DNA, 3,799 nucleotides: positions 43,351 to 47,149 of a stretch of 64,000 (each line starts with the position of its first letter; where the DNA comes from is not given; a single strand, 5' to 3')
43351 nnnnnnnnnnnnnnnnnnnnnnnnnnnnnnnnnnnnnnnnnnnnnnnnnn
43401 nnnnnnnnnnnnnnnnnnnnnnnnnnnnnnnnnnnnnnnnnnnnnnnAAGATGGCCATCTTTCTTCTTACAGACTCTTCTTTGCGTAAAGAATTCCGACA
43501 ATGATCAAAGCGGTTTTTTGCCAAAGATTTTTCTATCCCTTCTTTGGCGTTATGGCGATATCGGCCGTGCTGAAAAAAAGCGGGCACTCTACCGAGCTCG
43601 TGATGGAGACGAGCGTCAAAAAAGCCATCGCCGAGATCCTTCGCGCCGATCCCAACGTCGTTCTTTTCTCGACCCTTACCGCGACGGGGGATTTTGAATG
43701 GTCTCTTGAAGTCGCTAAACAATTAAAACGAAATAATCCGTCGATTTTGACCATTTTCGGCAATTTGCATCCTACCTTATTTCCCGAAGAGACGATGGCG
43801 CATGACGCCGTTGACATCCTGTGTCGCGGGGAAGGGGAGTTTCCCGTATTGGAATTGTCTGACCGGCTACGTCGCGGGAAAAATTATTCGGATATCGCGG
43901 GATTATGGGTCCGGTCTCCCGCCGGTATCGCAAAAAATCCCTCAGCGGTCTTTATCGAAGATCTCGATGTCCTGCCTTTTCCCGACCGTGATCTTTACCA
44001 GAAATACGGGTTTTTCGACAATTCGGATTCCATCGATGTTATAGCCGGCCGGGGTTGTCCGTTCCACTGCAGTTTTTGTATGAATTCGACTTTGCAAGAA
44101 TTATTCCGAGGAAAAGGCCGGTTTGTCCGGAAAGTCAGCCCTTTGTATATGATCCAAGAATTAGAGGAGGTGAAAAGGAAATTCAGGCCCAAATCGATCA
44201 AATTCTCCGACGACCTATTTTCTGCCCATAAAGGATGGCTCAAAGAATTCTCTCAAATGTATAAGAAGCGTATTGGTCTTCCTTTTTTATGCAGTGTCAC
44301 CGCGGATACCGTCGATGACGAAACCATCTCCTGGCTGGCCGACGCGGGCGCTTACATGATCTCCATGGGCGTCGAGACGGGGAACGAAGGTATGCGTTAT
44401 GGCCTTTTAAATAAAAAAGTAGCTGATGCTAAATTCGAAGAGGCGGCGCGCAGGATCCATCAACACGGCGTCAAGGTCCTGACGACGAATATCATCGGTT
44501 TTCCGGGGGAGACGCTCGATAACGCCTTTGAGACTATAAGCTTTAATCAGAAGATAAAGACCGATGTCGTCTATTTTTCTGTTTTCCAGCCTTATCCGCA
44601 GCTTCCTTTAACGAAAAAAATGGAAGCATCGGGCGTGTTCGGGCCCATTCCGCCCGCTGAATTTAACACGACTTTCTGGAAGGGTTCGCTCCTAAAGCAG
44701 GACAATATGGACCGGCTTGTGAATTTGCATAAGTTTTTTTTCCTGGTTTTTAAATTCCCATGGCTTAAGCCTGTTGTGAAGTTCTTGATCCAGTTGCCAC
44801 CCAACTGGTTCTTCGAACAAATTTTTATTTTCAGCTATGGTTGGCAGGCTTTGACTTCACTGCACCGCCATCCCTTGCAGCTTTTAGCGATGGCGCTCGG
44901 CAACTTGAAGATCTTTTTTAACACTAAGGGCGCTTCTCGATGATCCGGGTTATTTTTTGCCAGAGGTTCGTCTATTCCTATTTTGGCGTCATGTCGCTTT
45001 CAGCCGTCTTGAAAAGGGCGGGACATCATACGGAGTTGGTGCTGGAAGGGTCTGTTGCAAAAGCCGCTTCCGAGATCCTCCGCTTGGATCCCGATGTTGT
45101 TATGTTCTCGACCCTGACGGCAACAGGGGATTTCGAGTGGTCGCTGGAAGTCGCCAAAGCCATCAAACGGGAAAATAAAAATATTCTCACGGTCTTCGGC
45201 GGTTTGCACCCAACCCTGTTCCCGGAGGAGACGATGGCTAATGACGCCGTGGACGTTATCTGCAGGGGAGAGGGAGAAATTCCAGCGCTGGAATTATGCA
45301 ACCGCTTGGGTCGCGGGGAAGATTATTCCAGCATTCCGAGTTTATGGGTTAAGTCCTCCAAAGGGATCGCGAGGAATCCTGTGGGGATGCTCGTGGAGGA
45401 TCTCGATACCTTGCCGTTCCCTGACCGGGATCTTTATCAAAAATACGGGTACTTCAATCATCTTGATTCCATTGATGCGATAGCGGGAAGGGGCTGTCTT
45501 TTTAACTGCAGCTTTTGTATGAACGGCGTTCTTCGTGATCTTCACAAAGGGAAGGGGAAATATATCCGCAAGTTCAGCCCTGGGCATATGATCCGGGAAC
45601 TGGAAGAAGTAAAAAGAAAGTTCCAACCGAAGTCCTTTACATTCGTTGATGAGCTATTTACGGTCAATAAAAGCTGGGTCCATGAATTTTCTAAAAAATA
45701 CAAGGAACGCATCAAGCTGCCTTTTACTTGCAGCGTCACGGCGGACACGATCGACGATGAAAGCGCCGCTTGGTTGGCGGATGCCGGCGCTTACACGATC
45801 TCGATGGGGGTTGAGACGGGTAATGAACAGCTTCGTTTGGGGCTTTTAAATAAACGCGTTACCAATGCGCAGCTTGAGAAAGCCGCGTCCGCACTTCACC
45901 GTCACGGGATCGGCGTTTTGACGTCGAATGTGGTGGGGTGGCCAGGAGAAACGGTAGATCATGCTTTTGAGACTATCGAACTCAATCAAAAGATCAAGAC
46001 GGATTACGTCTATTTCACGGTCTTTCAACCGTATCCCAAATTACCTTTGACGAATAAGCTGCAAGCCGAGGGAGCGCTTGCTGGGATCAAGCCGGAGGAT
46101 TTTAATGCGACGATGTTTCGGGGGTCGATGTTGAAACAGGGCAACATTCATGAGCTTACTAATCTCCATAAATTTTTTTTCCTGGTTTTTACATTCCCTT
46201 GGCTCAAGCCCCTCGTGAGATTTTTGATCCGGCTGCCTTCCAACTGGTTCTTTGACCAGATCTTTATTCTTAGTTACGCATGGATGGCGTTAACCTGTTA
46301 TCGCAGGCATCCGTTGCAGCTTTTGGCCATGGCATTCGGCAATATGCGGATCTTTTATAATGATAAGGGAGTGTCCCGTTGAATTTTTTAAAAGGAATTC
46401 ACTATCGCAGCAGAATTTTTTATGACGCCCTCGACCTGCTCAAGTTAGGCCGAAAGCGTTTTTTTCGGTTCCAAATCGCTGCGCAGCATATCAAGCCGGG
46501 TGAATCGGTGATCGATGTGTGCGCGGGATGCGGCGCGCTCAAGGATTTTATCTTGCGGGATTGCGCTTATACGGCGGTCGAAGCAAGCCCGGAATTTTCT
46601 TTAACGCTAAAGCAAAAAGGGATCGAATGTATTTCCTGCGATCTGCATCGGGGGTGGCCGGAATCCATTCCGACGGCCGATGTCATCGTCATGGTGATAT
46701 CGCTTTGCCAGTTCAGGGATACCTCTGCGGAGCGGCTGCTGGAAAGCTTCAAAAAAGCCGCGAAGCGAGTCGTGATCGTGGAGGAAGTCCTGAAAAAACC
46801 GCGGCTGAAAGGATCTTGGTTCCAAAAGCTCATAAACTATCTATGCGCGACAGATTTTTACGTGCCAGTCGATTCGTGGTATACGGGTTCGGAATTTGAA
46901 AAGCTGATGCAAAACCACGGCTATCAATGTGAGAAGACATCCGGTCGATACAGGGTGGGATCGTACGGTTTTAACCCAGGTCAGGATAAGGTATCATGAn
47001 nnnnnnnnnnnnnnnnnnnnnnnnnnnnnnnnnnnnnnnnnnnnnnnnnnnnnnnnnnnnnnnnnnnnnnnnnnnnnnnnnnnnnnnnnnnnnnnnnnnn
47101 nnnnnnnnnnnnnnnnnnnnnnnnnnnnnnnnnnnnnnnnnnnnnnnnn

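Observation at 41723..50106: Translationally coupled 8-gene sugar-modification operon with tandem paralogous B12-radical-SAM enzymes directly downstream of the giant gene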

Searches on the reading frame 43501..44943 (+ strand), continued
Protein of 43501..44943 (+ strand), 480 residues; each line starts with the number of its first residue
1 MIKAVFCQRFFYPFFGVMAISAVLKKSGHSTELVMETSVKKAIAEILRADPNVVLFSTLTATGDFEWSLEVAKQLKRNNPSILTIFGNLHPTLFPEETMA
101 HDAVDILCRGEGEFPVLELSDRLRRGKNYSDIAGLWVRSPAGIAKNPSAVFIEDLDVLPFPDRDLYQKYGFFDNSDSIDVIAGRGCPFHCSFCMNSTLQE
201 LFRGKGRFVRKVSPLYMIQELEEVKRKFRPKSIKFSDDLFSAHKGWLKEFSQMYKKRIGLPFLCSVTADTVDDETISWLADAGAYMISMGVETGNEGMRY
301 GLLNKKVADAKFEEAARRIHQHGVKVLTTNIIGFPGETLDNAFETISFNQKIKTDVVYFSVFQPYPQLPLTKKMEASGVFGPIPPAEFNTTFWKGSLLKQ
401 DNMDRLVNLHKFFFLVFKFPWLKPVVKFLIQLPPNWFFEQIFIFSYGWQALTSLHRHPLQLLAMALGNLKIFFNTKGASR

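Call 48: find_encoding_contigs(protein=P0004, flank=5000, max_places=2)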
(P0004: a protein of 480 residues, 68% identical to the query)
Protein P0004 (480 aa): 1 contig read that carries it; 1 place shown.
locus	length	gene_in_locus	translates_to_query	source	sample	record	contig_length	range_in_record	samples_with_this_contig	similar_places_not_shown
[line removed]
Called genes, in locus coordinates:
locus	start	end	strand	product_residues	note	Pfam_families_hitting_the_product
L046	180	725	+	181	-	PF08843:AbiEii (faint)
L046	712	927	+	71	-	-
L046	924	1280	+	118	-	PF18924:DUF5674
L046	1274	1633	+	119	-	-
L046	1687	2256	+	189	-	-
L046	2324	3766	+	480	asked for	PF02310:B12-binding, PF04055:Radical_SAM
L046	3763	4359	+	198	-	-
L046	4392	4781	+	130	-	?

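Call 63: search_protein_families(library=pfam, proteins=[L040:3516-5528:+, L040:6872-7879:+, L040:7945-8865:+, L040:8862-9926:+, L040:11441-12388:+, L040:12375-13271:+, L040:13275-14285:+, L040:14282-15406:+, L040:15465-16529:+, L040:18216-19328:+], max_evalue=0.0001)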
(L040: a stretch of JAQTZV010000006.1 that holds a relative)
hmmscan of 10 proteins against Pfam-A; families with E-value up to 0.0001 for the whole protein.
L040:3516-5528:+ (670 aa): 3 families
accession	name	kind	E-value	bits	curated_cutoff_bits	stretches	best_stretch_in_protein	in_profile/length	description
PF00384.28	Molybdopterin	-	2.7e-37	129.1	24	1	61-466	1-351/353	Molybdopterin oxidoreductase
PF01568.27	Molydop_binding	-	2e-15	57.2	26.8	1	565-658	12-104/110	Molydopterin dinucleotide binding domain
PF04879.21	Molybdop_Fe4S4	-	1.7e-14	53.9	22.7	1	4-56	2-53/55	Molybdopterin oxidoreductase Fe4S4 domain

L040:6872-7879:+ (335 aa): 2 families
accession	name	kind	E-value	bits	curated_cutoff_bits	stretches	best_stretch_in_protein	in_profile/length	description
PF16363.11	GDP_Man_Dehyd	-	1.9e-106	356.7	27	1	25-331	1-332/332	GDP-mannose 4,6 dehydratase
PF01370.27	Epimerase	-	5.3e-55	186.9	20.9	1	24-264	1-240/240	NAD dependent epimerase/dehydratase family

L040:7945-8865:+ (306 aa): 1 family
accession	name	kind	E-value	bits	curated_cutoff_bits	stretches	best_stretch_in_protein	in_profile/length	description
PF04055.27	Radical_SAM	-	3.4e-07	31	29.5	1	32-149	5-118/166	Radical SAM superfamily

L040:8862-9926:+ (354 aa): 2 families
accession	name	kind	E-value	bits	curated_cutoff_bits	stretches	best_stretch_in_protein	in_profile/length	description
PF04055.27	Radical_SAM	-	1.8e-17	64.5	29.5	1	35-164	2-136/166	Radical SAM superfamily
PF13186.11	SPASM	-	7.2e-07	29.8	21.5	1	265-331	1-63/67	Iron-sulfur cluster-binding domain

L040:11441-12388:+ (315 aa): 1 family
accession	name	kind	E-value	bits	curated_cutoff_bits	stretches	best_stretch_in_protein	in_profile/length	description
PF01075.23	Glyco_transf_9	-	1.4e-15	57.8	22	1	220-290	173-242/247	Glycosyltransferase family 9 (heptosyltransferase)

L040:12375-13271:+ (298 aa): 3 families
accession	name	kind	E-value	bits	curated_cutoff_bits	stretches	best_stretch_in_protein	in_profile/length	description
PF00676.26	E1_dh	-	3.1e-57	194.3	22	1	15-293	2-286/300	Dehydrogenase E1 component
PF13292.11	DXP_synthase_N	-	1.6e-08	34.7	21.2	1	110-177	108-175/274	1-deoxy-D-xylulose-5-phosphate synthase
PF02775.26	TPP_enzyme_C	-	1.8e-05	25.1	21.9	1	110-214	25-122/151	Thiamine pyrophosphate enzyme, C-terminal TPP binding domain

L040:13275-14285:+ (336 aa): 2 families
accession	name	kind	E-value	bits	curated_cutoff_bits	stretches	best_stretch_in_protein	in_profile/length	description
PF02779.29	Transket_pyr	-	8.1e-33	113.9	27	1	12-180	10-173/174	Transketolase, pyrimidine binding domain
PF02780.25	Transketolase_C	-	2.7e-08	34.2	25.9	1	210-327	6-124/124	Transketolase, C-terminal domain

L040:14282-15406:+ (374 aa): 4 families
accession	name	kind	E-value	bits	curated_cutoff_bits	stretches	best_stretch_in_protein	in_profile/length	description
PF00132.30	Hexapep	-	2.3e-12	46.5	27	2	320-353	2-35/36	Bacterial transferase hexapeptide (six repeats)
PF00364.28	Biotin_lipoyl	-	1.9e-07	31.2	22.1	1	8-75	5-72/73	Biotin-requiring enzyme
PF17836.7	PglD_N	-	1.8e-06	28.9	23.4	1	164-245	1-78/78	PglD N-terminal domain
PF14602.12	Hexapep_2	-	6.7e-06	26.2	27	1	320-353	2-33/34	Hexapeptide repeat of succinyl-transferase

L040:15465-16529:+ (354 aa): 2 families
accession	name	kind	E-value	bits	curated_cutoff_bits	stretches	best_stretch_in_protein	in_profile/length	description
PF04055.27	Radical_SAM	-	6.4e-18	65.9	29.5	1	36-171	3-140/166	Radical SAM superfamily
PF13186.11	SPASM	-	4.4e-07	30.5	21.5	1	280-327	9-64/67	Iron-sulfur cluster-binding domain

L040:18216-19328:+ (370 aa): 3 families
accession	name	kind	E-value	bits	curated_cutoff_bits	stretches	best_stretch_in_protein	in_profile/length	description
PF01041.23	DegT_DnrJ_EryC1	-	4.1e-109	365.5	19.8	1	21-360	8-359/360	DegT/DnrJ/EryC1/StrS aminotransferase family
PF00155.27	Aminotran_1_2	-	1.7e-05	24.6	19.7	1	38-163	43-191/361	Aminotransferase class I and II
PF00266.25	Aminotran_5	-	5.9e-05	22.7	21.5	0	39-163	45-181/371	Aminotransferase class-V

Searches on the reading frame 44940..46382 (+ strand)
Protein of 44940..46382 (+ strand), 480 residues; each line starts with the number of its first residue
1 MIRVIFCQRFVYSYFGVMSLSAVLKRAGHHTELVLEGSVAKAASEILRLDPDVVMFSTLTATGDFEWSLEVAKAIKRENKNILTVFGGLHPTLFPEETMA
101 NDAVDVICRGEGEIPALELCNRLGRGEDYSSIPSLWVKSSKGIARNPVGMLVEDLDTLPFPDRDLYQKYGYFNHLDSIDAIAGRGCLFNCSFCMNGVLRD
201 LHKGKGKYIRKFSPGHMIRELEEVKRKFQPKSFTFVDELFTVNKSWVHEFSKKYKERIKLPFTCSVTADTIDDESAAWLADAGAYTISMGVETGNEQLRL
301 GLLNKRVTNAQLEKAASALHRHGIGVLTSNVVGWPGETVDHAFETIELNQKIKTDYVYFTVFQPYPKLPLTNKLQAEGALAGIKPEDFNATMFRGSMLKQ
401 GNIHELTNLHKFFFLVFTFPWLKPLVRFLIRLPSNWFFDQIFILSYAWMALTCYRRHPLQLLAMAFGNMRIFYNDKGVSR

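Call 4: search_protein_families(library=pfam, proteins=[window:44940-46382:+], max_evalue=0.01)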
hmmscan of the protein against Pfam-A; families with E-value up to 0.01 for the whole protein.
window:44940-46382:+ (480 aa): 2 families
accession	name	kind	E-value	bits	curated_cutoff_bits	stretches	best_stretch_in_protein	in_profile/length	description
PF04055.27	Radical_SAM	-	5.5e-20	72.6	29.5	1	183-348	4-165/166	Radical SAM superfamily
PF02310.24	B12-binding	-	4.9e-19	68.8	32.1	1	12-116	12-117/121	B12 binding domain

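Call 5: search_protein_families(library=ncbifam, proteins=[window:44940-46382:+], max_evalue=0.01)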
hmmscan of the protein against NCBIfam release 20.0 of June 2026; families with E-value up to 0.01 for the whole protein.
window:44940-46382:+ (480 aa): 27 families (the best 25 are shown)
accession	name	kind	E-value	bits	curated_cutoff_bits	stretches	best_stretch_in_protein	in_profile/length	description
NF050148.1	rSAM_ApyD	equivalog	4.5e-40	137.7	750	1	40-396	64-414/645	RiPP biosynthesis radical SAM protein ApyD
TIGR03471.1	HpnJ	equivalog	7.3e-35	120.7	577.6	1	42-382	58-395/472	hopanoid biosynthesis associated radical SAM protein HpnJ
TIGR02026.1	BchE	equivalog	3.8e-28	98.6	481.35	1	16-405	24-418/497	magnesium-protoporphyrin IX monomethyl ester anaerobic oxidative cyclase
TIGR04479.1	bcpD_PhpK_rSAM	subfamily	4.4e-22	78.1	600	1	107-359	175-416/504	PhpK family radical SAM P-methyltransferase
TIGR03975.1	rSAM_ocin_1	subfamily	4.6e-22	78.3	281.85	1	35-348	113-426/606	RiPP maturation radical SAM C-methyltransferase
TIGR04072.2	rSAM_ladder_B12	equivalog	2.5e-19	69.3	360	1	15-380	19-378/443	lipid biosynthesis B12-binding/radical SAM protein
TIGR04385.1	B12_rSAM_cofa1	equivalog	1.7e-18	67.1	450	1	16-352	22-364/438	B12 lower ligand biosynthesis radical SAM protein BzaD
TIGR04367.1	HpnR_B12_rSAM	equivalog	2.2e-18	66.1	650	1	15-366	23-365/490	hopanoid C-3 methylase HpnR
TIGR04014.1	B12_SAM_MJ_0865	equivalog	2.5e-17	62.8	360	1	11-373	9-357/434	methyl-coenzyme M reductase glutamine C-methyltransferase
TIGR04013.1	B12_SAM_MJ_1487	hypoth_equivalog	2.6e-17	62.7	251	1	17-373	13-356/382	TIGR04013 family B12-binding domain/radical SAM domain-containing protein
NF038361.1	rSAM_Sden_1168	equivalog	6.2e-17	61.4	575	1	45-346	135-445/560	Sden_1168 family B12-binding radical SAM P-methyltransferase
TIGR04190.1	B12_SAM_Ta0216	equivalog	1e-15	57.4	500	1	68-356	96-398/554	TIGR04190 family B12-binding domain/radical SAM domain protein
NF033712.0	B12_rSAM_KedN5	subfamily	2.1e-12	46.1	700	1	49-225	61-237/624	KedN5 family methylcobalamin-dependent radical SAM C-methyltransferase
NF033070.1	rSAM_AprD4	equivalog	3e-11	42.9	500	1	152-382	167-398/456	AprD4 family radical SAM diol-dehydratase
TIGR04295.1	B12_rSAM_oligo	hypoth_equivalog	6.3e-09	35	400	1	23-358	34-365/422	TIGR04295 family B12-binding domain-containing radical SAM protein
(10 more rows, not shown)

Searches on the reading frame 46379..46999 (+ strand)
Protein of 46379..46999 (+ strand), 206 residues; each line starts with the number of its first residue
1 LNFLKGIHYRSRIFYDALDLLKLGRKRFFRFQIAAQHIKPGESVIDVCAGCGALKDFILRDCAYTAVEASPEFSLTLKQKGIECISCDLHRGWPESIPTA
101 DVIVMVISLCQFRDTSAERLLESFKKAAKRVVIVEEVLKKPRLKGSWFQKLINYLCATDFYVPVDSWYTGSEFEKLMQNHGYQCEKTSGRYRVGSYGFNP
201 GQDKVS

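Call 4: search_protein_families(library=pfam, proteins=[window:46379-46999:+], max_evalue=0.01)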
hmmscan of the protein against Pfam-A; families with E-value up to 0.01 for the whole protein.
window:46379-46999:+ (206 aa): 4 families
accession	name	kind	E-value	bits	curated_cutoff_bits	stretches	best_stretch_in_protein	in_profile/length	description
PF13489.12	Methyltransf_23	-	3.2e-06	27.4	27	1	35-185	17-162/164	Methyltransferase domain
PF00891.24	Methyltransf_2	-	1.7e-05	24.7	22.3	1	61-182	93-209/210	O-methyltransferase domain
PF13649.12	Methyltransf_25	-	0.0014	19.7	27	1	44-129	1-94/97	Methyltransferase domain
PF07021.18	MetW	-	0.0066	16.5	21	1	31-133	4-107/193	Methionine biosynthesis protein MetW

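Call 5: search_protein_families(library=ncbifam, proteins=[window:46379-46999:+], max_evalue=0.01)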
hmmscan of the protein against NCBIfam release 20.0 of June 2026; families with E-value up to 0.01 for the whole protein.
window:46379-46999:+ (206 aa): 4 families
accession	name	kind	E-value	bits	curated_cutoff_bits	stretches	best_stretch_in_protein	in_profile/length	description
NF043040.1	corrin_prot_MT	hypoth_equivalog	3.2e-06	26.7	180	1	16-188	17-202/216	corrinoid protein-associated methyltransferase CpaM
NF011530.0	PRK14968.1-4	equivalog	7e-05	22.2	243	1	28-103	27-103/202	putative methyltransferase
TIGR02081.1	metW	equivalog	0.00012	21.7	189.5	1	32-133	5-107/194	methionine biosynthesis protein MetW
NF000468.1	Erm37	exception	0.0027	17.7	350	1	33-78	25-71/179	23S rRNA (adenine(2058)-N(6))-methyltransferase Erm(37)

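Call 38: search_solved_structures(query=window:46379-46999:+, max_evalue=0.1)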
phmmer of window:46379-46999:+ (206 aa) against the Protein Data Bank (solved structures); distinct sequences matched with E-value up to 0.1: 0.
